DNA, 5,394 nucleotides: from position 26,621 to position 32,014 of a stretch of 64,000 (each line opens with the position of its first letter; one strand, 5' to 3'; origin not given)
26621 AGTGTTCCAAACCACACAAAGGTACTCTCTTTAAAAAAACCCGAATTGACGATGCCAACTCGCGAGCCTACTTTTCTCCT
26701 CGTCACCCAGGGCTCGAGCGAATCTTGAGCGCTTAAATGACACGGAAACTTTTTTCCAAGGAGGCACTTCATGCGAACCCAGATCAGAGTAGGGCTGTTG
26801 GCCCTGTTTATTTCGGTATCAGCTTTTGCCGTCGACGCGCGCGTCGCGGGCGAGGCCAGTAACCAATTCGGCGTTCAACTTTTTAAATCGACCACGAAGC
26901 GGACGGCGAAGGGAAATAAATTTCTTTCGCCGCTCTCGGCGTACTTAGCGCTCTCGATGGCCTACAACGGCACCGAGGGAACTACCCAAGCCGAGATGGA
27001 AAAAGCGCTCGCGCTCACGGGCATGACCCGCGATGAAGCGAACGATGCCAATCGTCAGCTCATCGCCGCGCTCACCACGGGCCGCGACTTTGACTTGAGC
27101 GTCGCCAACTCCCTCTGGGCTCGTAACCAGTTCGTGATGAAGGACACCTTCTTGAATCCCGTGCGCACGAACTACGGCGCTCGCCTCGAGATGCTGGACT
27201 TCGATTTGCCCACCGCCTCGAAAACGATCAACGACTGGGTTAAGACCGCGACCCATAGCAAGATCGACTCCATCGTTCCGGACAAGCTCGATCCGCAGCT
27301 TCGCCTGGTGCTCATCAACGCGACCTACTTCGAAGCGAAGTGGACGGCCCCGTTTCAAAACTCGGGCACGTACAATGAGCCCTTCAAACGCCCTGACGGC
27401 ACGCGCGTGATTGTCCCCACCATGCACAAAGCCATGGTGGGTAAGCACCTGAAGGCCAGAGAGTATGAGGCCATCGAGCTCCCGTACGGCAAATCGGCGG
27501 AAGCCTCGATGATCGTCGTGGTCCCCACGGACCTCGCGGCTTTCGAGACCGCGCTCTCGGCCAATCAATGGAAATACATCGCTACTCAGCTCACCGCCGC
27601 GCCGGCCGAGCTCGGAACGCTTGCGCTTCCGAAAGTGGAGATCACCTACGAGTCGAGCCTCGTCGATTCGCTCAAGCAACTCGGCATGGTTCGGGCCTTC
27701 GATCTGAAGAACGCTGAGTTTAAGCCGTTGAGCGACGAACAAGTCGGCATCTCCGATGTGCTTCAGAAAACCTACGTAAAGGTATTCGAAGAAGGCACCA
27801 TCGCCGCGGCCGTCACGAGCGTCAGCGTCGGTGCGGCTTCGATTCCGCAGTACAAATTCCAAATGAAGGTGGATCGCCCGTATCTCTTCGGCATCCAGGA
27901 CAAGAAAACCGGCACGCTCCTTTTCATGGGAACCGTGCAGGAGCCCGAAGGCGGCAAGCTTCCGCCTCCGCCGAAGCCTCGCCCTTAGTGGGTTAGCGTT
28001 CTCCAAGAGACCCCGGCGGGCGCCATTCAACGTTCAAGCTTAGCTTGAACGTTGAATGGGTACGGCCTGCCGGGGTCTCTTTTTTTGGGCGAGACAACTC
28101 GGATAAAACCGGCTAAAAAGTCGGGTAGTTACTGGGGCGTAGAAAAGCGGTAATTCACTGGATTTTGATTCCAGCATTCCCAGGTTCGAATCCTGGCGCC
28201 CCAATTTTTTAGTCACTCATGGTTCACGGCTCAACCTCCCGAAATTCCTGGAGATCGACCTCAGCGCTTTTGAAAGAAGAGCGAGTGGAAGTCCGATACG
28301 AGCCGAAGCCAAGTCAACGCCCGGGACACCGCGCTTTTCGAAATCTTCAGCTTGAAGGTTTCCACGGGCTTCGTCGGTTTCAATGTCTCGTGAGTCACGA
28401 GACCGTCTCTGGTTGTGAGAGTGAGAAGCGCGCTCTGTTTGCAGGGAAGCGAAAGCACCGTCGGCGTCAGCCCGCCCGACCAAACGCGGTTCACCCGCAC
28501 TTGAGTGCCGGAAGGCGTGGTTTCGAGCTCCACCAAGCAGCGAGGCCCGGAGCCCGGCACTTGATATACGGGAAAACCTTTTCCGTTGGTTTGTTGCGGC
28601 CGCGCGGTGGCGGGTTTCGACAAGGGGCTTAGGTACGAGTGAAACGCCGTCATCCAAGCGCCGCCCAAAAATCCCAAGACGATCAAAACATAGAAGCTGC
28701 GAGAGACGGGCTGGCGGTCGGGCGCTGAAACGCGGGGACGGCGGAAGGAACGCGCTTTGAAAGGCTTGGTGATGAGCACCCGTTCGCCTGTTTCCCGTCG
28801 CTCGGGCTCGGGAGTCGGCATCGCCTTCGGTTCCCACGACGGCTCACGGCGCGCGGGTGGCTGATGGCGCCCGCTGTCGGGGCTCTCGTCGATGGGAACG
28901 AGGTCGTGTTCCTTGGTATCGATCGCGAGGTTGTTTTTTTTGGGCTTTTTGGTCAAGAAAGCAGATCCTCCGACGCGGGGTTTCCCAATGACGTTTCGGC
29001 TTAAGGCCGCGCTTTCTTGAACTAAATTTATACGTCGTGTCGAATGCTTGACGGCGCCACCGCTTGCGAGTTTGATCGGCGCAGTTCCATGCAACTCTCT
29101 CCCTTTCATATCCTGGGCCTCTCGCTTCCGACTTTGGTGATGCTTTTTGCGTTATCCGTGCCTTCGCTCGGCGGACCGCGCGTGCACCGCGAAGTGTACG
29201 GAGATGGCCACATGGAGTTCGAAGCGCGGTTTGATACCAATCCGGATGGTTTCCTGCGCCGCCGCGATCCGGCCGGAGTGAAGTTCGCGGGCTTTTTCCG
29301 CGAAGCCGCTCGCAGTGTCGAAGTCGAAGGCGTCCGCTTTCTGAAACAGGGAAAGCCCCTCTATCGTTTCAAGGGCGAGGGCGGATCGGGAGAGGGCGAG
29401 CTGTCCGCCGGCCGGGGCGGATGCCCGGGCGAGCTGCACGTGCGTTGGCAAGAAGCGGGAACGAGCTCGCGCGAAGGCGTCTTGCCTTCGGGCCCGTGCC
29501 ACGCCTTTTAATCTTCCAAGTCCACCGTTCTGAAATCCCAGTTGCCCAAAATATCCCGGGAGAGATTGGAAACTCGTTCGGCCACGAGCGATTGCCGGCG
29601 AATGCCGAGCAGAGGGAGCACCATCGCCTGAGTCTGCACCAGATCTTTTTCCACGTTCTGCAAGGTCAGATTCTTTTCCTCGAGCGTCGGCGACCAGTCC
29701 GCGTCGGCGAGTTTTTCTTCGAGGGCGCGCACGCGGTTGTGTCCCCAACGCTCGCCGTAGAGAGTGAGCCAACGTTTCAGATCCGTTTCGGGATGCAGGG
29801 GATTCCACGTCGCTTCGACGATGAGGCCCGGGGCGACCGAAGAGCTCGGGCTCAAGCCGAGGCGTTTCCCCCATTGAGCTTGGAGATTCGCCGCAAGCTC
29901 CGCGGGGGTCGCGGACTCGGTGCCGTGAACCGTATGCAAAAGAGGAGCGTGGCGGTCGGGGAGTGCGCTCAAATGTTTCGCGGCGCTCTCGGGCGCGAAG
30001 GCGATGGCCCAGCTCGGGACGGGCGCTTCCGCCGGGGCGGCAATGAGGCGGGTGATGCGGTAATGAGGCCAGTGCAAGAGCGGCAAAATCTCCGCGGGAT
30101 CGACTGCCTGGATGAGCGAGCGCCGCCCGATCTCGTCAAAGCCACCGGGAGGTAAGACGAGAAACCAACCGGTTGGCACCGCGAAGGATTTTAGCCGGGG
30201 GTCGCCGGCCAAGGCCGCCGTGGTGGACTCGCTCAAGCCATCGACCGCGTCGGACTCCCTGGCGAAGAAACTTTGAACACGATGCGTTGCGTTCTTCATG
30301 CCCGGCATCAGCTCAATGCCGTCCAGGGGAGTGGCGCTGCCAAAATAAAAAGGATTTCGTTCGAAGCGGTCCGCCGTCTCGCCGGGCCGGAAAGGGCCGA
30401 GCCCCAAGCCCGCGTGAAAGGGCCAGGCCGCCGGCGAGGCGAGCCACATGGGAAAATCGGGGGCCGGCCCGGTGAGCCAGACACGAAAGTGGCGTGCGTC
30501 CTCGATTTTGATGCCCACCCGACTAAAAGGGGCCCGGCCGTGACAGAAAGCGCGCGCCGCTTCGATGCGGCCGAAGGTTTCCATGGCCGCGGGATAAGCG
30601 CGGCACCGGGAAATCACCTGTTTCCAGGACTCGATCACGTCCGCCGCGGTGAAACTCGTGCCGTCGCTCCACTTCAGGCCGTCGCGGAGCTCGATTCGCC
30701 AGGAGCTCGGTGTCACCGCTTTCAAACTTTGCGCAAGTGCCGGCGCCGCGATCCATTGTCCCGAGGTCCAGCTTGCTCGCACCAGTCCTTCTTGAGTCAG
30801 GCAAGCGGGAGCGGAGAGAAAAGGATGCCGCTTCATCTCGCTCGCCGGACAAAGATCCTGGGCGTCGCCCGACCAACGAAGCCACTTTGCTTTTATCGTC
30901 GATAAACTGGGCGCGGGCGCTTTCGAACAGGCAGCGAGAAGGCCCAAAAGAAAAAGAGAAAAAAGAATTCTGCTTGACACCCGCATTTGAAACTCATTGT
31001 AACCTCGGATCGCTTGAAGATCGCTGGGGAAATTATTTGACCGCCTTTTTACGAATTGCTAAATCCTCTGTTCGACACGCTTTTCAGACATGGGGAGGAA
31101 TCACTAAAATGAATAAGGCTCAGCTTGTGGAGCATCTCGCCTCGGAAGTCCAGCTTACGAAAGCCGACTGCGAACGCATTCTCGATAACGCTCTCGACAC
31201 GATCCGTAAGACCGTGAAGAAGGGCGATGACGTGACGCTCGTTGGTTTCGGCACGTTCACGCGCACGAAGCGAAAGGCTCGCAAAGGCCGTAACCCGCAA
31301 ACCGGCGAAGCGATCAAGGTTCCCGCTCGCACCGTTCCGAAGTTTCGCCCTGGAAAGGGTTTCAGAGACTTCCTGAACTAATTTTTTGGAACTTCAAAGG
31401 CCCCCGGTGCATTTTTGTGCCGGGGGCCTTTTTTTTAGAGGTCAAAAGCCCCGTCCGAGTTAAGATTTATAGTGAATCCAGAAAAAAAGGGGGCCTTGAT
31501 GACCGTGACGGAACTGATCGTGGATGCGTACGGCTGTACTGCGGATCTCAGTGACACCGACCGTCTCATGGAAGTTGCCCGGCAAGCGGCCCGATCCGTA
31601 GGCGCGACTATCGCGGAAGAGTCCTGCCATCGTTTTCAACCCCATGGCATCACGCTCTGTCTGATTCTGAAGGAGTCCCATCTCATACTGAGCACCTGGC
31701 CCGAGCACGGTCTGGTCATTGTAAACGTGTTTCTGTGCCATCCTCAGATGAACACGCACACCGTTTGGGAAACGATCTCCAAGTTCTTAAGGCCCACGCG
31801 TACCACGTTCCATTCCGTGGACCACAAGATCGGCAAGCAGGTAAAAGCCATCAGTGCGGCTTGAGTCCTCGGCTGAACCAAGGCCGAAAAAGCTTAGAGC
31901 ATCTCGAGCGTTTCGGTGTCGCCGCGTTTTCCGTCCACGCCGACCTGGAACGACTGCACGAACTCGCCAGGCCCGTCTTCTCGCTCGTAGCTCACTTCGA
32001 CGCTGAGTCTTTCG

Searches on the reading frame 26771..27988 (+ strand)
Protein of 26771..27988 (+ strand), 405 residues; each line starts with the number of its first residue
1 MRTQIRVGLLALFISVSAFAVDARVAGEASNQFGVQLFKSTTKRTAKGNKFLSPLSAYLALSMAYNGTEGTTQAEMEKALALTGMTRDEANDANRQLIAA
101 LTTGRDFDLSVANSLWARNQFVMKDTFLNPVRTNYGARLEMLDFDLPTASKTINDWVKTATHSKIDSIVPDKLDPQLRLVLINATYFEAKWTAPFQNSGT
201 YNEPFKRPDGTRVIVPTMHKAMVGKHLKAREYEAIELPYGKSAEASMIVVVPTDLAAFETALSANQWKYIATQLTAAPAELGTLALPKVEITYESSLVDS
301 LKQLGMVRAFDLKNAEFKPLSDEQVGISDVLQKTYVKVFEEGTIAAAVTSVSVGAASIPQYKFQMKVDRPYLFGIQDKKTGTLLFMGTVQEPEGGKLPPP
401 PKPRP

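Call 45: search_protein_families(library=pfam, proteins=[window:26771-27988:+], max_evalue=0.00001)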
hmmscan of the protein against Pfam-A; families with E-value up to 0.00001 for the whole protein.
window:26771-27988:+ (405 aa): 1 family
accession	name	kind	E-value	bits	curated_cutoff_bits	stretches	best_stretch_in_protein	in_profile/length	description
PF00079.25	Serpin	-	5.6e-97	325.7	27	1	29-392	2-370/370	Serpin (serine protease inhibitor)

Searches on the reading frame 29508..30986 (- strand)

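Call 45: search_protein_families(library=pfam, proteins=[window:29508-30986:-], max_evalue=0.00001)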
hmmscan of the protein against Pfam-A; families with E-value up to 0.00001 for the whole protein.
window:29508-30986:- (492 aa): 1 family
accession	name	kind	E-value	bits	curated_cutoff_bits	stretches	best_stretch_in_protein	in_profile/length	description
PF00496.27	SBP_bac_5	-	1.5e-21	77.4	32.4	1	82-278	4-204/368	Bacterial extracellular solute-binding proteins, family 5 Middle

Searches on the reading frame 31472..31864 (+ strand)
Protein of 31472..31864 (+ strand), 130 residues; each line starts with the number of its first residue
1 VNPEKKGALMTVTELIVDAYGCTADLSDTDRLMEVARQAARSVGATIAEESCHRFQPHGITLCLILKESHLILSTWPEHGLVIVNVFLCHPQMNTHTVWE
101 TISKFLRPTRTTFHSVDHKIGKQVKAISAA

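Call 45: search_protein_families(library=pfam, proteins=[window:31472-31864:+], max_evalue=0.00001)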
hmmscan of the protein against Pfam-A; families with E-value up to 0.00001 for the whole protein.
window:31472-31864:+ (130 aa): 1 family
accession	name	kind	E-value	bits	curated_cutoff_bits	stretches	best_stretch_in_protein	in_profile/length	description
PF02675.21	AdoMet_dc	-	3.6e-28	98.5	25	1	15-117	2-105/107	S-adenosylmethionine decarboxylase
